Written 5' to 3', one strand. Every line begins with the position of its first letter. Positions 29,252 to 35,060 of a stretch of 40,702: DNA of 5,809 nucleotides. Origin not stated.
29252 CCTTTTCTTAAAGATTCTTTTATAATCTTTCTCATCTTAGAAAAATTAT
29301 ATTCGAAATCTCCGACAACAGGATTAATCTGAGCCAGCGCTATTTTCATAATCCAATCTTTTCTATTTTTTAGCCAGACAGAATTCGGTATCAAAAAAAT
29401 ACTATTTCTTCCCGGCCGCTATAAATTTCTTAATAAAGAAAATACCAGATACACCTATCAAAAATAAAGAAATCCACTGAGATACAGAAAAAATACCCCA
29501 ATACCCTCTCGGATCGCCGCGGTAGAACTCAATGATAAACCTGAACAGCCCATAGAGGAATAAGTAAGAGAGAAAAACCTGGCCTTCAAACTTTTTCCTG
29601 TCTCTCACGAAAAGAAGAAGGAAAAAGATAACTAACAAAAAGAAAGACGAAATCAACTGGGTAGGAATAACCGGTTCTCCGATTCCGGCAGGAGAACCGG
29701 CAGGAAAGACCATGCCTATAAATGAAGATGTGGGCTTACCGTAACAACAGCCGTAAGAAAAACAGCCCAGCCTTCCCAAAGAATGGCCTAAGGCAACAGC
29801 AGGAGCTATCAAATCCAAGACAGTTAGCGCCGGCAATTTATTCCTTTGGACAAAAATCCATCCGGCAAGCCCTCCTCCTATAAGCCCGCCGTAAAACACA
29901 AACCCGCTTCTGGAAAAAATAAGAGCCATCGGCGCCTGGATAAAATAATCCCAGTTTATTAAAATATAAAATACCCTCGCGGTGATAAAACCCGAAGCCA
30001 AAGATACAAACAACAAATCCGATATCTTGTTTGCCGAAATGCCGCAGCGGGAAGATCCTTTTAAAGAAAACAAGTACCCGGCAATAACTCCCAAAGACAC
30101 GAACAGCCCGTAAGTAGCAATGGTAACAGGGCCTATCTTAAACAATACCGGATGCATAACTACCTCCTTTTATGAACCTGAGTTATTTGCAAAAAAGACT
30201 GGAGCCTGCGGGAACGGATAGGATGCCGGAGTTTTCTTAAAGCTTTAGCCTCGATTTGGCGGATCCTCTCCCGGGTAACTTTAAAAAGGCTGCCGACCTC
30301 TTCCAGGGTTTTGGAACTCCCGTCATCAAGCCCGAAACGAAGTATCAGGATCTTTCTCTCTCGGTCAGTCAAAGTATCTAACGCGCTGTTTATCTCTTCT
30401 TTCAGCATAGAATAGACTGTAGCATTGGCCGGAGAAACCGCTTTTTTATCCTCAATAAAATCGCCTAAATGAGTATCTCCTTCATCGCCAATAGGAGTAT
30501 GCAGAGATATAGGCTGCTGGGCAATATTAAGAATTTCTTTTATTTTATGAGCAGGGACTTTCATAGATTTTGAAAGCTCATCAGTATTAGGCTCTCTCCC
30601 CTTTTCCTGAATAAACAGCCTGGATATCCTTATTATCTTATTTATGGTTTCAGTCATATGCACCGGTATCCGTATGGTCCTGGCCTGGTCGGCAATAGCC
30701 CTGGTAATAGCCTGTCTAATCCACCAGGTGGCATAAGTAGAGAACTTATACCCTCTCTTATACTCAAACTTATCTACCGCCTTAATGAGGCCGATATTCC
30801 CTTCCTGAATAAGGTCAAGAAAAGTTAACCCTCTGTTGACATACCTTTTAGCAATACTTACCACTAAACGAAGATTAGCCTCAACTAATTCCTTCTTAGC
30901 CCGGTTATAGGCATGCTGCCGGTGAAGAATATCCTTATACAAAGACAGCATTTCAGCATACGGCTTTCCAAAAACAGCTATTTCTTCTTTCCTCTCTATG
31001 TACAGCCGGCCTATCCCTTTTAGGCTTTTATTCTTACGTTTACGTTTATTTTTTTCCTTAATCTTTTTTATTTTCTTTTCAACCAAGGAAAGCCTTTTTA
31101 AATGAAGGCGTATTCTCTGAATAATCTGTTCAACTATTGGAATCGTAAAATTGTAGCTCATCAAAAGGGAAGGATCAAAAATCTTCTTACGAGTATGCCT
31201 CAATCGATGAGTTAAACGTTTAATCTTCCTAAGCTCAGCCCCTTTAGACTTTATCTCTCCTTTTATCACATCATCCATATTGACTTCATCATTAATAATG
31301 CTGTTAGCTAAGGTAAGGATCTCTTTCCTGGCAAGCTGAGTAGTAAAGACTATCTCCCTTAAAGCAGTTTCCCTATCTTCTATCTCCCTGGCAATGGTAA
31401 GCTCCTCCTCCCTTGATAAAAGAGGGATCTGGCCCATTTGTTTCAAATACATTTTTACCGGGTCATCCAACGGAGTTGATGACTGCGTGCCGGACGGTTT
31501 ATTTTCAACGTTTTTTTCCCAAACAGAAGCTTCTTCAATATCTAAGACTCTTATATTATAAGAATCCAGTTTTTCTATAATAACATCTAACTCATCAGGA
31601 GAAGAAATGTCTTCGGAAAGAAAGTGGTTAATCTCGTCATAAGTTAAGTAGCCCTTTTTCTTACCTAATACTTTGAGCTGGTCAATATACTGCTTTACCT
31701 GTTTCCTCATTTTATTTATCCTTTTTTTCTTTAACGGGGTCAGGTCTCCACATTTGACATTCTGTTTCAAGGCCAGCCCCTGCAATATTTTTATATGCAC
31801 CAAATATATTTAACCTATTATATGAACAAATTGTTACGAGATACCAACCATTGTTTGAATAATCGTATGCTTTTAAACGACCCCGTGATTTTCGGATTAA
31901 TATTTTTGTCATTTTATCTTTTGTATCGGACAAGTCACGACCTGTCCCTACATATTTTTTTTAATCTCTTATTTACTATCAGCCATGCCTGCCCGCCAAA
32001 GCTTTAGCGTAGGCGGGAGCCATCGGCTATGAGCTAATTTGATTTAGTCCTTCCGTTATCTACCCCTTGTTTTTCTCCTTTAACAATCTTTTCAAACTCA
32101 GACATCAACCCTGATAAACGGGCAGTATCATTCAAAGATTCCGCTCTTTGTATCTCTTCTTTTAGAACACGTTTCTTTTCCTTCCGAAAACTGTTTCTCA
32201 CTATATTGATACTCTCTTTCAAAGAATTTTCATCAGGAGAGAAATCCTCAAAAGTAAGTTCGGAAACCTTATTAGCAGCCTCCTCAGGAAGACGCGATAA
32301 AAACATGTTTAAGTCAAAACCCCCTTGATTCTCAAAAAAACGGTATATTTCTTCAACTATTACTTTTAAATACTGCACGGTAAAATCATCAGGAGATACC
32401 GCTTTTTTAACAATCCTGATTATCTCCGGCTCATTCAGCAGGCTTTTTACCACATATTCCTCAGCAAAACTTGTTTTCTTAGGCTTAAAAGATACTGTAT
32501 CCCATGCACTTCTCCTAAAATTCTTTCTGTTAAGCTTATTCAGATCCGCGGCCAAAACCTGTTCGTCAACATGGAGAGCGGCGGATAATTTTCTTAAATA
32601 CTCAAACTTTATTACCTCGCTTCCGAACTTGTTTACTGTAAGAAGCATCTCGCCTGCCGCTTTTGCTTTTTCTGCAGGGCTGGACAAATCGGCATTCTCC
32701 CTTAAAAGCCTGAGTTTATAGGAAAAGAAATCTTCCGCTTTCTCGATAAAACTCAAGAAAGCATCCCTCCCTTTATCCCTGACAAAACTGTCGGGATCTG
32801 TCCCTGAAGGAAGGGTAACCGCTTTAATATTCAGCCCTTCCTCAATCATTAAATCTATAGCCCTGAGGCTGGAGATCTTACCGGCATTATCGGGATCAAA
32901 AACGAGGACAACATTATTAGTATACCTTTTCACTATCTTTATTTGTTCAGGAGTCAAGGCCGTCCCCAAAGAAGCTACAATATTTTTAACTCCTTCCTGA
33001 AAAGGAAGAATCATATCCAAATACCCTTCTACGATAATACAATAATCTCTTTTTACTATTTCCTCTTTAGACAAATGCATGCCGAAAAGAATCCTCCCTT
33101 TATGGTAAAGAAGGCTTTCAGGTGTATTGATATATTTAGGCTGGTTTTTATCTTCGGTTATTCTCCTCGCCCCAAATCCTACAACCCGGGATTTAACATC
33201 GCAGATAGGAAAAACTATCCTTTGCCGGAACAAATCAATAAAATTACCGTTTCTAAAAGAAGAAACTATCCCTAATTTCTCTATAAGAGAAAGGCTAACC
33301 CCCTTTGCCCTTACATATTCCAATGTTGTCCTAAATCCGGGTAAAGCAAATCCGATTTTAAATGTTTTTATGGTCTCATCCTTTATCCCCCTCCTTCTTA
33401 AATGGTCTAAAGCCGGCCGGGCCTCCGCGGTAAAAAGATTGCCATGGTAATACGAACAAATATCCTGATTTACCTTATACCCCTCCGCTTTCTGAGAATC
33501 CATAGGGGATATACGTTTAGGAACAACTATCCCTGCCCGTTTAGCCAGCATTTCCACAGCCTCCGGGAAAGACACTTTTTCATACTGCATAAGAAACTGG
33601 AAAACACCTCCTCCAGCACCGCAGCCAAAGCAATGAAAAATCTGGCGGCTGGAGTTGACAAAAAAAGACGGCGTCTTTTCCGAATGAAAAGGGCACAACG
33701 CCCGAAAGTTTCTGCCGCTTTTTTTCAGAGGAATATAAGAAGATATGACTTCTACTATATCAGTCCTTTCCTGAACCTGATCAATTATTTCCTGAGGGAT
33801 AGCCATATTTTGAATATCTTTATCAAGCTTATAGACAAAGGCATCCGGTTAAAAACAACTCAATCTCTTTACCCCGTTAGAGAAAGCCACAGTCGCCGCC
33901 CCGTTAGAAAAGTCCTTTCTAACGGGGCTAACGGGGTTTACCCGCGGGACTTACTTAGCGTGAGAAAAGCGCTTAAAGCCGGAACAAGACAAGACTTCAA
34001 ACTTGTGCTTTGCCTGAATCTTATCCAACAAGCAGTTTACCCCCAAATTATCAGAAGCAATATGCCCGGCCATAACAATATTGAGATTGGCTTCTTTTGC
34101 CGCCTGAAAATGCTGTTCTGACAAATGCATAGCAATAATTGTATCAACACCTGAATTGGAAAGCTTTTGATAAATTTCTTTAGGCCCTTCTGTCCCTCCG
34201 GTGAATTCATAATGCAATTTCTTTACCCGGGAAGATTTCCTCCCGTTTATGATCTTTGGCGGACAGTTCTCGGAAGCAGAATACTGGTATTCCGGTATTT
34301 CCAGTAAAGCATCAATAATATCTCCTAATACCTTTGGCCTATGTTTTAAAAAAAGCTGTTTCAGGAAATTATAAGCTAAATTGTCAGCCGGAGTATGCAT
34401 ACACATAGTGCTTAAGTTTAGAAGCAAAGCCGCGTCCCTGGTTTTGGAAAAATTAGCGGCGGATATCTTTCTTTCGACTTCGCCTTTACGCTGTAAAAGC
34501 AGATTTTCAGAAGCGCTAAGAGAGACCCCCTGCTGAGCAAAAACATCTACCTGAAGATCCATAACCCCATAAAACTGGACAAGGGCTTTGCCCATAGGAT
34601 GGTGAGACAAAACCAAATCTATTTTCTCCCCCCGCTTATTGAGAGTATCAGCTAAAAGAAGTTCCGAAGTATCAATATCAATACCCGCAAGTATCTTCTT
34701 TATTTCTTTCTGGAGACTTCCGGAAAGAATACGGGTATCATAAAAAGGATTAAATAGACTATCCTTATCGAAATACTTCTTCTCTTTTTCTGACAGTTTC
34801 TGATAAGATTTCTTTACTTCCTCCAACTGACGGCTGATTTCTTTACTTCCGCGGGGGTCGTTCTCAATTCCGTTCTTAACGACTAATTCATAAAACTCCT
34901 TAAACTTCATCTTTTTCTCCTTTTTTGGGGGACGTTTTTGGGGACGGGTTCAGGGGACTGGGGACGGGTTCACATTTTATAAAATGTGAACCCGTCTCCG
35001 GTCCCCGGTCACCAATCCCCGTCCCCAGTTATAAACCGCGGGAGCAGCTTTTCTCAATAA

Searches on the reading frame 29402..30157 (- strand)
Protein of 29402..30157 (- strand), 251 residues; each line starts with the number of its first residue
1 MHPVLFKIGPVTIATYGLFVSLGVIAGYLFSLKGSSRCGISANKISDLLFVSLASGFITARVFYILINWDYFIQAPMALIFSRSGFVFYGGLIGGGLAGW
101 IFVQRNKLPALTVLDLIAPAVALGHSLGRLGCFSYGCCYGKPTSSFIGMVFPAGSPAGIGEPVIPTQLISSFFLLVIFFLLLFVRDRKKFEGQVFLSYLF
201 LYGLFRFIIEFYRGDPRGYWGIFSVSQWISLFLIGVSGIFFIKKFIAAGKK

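Call 88: search_protein_families(library=pfam, proteins=[window:29402-30157:-], max_evalue=0.00001)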
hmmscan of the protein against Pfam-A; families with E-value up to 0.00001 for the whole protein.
window:29402-30157:- (251 aa): 1 family
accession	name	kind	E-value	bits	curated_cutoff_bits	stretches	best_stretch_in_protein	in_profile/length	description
PF01790.23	LGT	-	8.3e-58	196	24.9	1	3-242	1-239/240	Prolipoprotein diacylglyceryl transferase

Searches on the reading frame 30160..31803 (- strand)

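Call 88: search_protein_families(library=pfam, proteins=[window:30160-31803:-], max_evalue=0.00001)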
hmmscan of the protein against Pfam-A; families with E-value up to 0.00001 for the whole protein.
window:30160-31803:- (547 aa): 5 families
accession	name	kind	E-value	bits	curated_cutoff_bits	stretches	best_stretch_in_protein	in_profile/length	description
PF04542.20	Sigma70_r2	-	1.1e-24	86.4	24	1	306-376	1-71/71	Sigma-70 region 2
PF04539.22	Sigma70_r3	-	1.6e-23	83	25.3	1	385-461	1-77/78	Sigma-70 region 3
PF04545.22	Sigma70_r4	-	2e-18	66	24.1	1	474-527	1-50/50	Sigma-70, region 4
PF03979.19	Sigma70_r1_1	-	1.7e-15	57.2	22.5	1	37-94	4-61/81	Sigma-70 factor, region 1.1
PF00140.25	Sigma70_r1_2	-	8.6e-12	45.3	22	1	114-143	1-30/34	Sigma-70 factor, region 1.2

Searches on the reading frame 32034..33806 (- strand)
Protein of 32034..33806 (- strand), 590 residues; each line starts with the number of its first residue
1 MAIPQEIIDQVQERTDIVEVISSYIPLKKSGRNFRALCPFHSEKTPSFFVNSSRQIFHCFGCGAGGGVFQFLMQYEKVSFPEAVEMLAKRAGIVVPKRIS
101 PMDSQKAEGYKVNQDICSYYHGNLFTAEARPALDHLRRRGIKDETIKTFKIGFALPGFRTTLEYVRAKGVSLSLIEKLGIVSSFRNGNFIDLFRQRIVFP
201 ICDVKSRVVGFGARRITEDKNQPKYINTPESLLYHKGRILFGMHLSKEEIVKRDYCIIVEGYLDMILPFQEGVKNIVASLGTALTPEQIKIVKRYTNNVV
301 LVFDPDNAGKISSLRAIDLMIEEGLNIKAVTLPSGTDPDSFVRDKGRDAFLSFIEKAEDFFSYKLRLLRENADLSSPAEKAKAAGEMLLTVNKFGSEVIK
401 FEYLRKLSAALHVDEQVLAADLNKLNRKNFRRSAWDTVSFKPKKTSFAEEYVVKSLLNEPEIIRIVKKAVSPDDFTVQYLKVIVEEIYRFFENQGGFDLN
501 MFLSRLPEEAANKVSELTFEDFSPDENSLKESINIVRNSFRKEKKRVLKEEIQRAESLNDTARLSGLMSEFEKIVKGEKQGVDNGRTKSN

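Call 88: search_protein_families(library=pfam, proteins=[window:32034-33806:-], max_evalue=0.00001)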
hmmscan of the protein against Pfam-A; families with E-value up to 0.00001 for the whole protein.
window:32034-33806:- (590 aa): 7 families
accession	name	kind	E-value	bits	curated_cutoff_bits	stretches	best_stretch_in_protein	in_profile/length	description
PF01807.25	Zn_ribbon_DnaG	-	3.1e-39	133.2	24.9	1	4-97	2-95/98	CHC2 zinc finger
PF08275.17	DNAG_N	-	1.5e-36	125.7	26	1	119-245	1-126/128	DNA primase catalytic core, N-terminal domain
PF13155.12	Toprim_2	-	6.3e-19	68.6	22.1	1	257-341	1-87/88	Toprim-like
PF13662.12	Toprim_4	-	9.6e-16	58.2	25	1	256-330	3-84/85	Toprim domain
PF10410.14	DnaB_bind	-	2.9e-08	34.3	20.6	1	361-416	1-56/56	DnaB-helicase binding domain of primase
PF01751.28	Toprim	-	3.6e-07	30.7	23.1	1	257-317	3-77/96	Toprim domain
PF13362.12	Toprim_3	-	9.3e-06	26.5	27.2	0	256-348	2-95/95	Toprim domain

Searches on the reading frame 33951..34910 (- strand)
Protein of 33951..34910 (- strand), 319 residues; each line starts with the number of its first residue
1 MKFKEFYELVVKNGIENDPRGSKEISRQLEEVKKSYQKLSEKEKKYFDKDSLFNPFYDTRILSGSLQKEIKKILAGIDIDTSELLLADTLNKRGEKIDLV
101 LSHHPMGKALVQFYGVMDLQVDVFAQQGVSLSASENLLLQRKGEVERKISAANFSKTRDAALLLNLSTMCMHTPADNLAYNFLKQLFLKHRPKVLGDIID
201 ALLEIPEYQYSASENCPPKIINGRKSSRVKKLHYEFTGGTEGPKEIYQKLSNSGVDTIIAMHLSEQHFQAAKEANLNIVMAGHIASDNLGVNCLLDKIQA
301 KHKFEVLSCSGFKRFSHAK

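Call 88: search_protein_families(library=pfam, proteins=[window:33951-34910:-], max_evalue=0.00001)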
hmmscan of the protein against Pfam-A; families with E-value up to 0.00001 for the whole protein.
window:33951-34910:- (319 aa): 1 family
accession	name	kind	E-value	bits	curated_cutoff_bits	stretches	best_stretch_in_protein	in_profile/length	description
PF01784.24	DUF34_NIF3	-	5e-09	36.6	23.4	0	244-306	181-247/256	Duf34/NIF3 (NGG1p interacting factor 3)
